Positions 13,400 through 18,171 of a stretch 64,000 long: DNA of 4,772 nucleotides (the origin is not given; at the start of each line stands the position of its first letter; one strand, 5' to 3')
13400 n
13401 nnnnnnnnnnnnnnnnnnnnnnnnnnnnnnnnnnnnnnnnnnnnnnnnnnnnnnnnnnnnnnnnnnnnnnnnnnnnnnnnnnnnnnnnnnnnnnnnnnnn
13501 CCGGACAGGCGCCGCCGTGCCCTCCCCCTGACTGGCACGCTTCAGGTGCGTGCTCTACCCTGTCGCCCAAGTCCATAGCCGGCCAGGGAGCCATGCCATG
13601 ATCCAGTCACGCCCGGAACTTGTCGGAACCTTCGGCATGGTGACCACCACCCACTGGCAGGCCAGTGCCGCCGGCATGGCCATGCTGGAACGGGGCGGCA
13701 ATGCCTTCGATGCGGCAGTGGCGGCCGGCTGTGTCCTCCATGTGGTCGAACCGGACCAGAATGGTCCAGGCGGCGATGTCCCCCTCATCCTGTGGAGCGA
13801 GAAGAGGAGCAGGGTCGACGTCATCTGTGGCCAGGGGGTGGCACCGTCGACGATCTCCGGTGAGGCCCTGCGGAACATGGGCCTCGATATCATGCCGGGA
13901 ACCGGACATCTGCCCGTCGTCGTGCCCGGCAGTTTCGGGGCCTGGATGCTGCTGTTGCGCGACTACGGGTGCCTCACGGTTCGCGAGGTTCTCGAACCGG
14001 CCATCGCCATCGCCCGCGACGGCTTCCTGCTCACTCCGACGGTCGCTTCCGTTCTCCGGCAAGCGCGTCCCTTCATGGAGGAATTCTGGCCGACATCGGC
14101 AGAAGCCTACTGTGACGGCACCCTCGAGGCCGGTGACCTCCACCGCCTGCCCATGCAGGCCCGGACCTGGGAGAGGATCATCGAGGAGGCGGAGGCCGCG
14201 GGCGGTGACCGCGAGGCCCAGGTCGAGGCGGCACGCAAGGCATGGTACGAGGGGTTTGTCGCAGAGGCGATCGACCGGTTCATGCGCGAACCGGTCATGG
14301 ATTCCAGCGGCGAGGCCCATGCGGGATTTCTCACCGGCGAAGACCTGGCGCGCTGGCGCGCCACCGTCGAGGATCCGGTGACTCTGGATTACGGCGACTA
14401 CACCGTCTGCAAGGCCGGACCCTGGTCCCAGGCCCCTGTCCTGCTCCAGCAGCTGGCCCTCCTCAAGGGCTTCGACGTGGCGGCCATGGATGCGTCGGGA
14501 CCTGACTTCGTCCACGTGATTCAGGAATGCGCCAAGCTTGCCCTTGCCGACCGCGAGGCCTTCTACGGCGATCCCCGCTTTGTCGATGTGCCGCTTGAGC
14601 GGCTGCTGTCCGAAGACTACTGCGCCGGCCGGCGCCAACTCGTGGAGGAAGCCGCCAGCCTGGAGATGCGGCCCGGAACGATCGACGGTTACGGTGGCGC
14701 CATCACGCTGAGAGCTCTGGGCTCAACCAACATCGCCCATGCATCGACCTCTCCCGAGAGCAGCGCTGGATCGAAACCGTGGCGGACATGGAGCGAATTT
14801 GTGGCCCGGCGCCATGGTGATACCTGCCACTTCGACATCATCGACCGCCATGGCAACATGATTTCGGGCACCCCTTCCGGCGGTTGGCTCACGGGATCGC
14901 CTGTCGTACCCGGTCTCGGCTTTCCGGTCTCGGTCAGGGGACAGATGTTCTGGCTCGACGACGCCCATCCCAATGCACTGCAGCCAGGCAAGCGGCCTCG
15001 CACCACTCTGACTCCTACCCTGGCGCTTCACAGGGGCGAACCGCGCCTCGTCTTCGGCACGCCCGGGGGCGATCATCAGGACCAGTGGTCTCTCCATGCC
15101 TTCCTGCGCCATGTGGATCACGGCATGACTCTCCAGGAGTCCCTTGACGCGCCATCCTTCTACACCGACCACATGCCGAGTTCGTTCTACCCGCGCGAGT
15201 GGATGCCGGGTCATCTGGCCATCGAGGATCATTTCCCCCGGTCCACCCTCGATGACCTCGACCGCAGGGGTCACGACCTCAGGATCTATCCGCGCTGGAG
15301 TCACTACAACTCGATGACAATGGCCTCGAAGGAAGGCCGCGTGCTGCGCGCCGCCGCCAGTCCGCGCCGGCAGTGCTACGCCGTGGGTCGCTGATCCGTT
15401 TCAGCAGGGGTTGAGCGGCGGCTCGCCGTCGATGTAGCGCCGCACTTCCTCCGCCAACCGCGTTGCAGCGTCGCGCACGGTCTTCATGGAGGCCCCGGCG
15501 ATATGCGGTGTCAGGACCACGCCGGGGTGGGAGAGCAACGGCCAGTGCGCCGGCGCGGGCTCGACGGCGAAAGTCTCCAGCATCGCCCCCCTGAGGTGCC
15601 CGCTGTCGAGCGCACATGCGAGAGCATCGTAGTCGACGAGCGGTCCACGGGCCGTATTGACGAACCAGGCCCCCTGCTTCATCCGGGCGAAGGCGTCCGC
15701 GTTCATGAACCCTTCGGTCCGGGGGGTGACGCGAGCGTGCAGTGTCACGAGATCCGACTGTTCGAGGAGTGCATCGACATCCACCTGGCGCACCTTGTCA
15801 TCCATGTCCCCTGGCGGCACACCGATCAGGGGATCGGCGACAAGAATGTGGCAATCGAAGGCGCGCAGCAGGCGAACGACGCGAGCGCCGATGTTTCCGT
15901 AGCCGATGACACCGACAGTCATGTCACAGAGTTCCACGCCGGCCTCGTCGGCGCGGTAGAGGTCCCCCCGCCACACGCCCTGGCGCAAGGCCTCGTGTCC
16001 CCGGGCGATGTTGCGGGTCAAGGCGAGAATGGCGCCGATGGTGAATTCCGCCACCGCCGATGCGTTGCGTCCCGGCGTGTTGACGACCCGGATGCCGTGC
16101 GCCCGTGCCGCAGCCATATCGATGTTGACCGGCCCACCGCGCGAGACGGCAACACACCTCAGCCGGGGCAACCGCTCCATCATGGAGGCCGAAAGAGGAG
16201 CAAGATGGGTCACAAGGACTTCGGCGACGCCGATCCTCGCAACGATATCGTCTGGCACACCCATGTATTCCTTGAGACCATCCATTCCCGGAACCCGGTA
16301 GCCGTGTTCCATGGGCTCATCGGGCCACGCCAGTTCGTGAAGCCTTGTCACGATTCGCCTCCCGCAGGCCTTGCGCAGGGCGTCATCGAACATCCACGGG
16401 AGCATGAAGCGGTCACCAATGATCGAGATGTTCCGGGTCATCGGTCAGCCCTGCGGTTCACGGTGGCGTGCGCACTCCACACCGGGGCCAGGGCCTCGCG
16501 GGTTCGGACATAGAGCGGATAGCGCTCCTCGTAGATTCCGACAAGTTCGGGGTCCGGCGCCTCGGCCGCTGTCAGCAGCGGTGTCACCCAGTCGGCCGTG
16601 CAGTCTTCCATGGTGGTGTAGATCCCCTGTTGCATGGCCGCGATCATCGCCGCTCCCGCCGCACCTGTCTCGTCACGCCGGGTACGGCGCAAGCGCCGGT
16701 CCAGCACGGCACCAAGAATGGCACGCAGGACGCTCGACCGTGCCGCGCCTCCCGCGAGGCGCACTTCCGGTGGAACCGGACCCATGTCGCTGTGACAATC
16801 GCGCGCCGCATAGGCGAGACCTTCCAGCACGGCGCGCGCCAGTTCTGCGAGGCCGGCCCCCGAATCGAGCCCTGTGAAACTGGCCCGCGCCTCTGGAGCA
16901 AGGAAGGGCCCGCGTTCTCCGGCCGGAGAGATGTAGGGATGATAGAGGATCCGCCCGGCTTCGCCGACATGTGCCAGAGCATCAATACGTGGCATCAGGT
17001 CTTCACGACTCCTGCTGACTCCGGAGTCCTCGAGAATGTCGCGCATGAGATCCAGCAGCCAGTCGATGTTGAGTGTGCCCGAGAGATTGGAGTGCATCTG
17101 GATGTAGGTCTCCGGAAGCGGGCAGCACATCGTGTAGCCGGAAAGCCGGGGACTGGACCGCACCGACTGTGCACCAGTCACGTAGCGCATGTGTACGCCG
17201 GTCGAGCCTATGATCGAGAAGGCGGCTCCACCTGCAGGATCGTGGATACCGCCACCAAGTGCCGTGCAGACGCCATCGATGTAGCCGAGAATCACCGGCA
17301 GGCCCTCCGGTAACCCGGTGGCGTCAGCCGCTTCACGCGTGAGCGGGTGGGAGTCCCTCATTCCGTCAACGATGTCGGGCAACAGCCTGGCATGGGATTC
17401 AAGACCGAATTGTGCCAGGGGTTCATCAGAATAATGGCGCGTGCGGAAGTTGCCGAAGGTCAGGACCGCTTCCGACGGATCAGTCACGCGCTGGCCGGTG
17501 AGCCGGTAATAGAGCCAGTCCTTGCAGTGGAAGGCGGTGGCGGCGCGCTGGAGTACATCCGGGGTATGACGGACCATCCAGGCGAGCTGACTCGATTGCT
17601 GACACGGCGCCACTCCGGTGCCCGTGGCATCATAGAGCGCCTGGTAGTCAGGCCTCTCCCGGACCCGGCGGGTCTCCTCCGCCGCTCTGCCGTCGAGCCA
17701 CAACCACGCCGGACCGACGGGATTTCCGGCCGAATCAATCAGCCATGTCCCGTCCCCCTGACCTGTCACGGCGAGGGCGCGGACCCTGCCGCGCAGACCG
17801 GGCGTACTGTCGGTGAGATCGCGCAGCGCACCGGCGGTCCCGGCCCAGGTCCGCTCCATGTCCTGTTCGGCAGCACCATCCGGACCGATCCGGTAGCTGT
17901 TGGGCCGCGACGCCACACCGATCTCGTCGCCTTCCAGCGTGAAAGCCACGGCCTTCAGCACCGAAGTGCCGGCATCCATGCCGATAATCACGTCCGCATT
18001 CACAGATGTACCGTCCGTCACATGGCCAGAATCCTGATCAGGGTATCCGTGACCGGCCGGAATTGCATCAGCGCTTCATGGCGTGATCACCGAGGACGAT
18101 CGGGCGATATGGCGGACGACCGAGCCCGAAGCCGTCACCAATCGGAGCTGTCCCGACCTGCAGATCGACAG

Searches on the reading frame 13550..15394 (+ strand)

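Call 63: search_protein_families(library=pfam, proteins=[window:13550-15394:+], max_evalue=0.001)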
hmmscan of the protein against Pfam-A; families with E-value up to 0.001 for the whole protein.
window:13550-15394:+ (614 aa): 1 family
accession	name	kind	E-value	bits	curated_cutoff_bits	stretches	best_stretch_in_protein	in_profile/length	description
PF01019.26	G_glu_transpept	-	5e-111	372.5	27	1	44-608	2-511/512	Gamma-glutamyltranspeptidase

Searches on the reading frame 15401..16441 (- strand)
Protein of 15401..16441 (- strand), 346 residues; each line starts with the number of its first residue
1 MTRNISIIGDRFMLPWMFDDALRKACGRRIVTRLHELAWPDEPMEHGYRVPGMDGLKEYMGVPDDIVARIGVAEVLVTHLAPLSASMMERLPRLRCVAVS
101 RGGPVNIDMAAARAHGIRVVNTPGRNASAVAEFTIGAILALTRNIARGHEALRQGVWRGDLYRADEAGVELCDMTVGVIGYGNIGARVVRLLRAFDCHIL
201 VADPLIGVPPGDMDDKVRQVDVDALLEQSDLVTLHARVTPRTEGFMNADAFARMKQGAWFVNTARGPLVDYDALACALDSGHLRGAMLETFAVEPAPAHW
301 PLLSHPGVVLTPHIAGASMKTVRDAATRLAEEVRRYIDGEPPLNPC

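Call 7: search_protein_families(library=pfam, proteins=[window:15401-16441:-], max_evalue=0.001)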
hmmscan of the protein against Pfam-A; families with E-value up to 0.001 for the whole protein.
window:15401-16441:- (346 aa): 2 families
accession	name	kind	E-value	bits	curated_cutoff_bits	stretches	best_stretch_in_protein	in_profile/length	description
PF02826.25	2-Hacid_dh_C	-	9.5e-53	178.6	25.1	1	136-315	2-178/178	D-isomer specific 2-hydroxyacid dehydrogenase, NAD binding domain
PF00389.36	2-Hacid_dh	-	1.4e-18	67.3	24.6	1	64-345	31-132/134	D-isomer specific 2-hydroxyacid dehydrogenase, catalytic domain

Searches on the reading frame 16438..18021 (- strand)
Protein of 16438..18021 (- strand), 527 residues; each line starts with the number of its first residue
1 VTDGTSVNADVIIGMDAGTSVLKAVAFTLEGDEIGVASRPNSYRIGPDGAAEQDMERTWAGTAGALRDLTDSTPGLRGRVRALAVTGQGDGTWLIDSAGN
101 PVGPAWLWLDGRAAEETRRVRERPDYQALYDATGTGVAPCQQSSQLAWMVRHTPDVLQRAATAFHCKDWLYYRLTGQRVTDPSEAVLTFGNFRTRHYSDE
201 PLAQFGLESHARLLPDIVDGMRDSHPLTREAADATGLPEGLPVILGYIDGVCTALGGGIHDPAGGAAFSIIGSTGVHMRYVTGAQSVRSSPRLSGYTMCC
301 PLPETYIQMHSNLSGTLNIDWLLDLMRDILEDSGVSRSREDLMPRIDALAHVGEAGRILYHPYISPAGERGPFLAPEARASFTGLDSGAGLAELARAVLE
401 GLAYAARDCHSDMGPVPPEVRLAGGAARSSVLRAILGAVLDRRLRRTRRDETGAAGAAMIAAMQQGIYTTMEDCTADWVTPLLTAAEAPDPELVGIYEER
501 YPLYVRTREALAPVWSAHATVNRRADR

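Call 7: search_protein_families(library=pfam, proteins=[window:16438-18021:-], max_evalue=0.001)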
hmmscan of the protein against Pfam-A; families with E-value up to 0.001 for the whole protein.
window:16438-18021:- (527 aa): 2 families
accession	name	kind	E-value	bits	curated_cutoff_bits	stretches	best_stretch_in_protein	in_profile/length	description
PF00370.27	FGGY_N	-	6e-45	154.2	28.8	1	11-256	1-245/245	FGGY family of carbohydrate kinases, N-terminal domain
PF02782.22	FGGY_C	-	1.9e-24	87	27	1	270-464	4-197/198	FGGY family of carbohydrate kinases, C-terminal domain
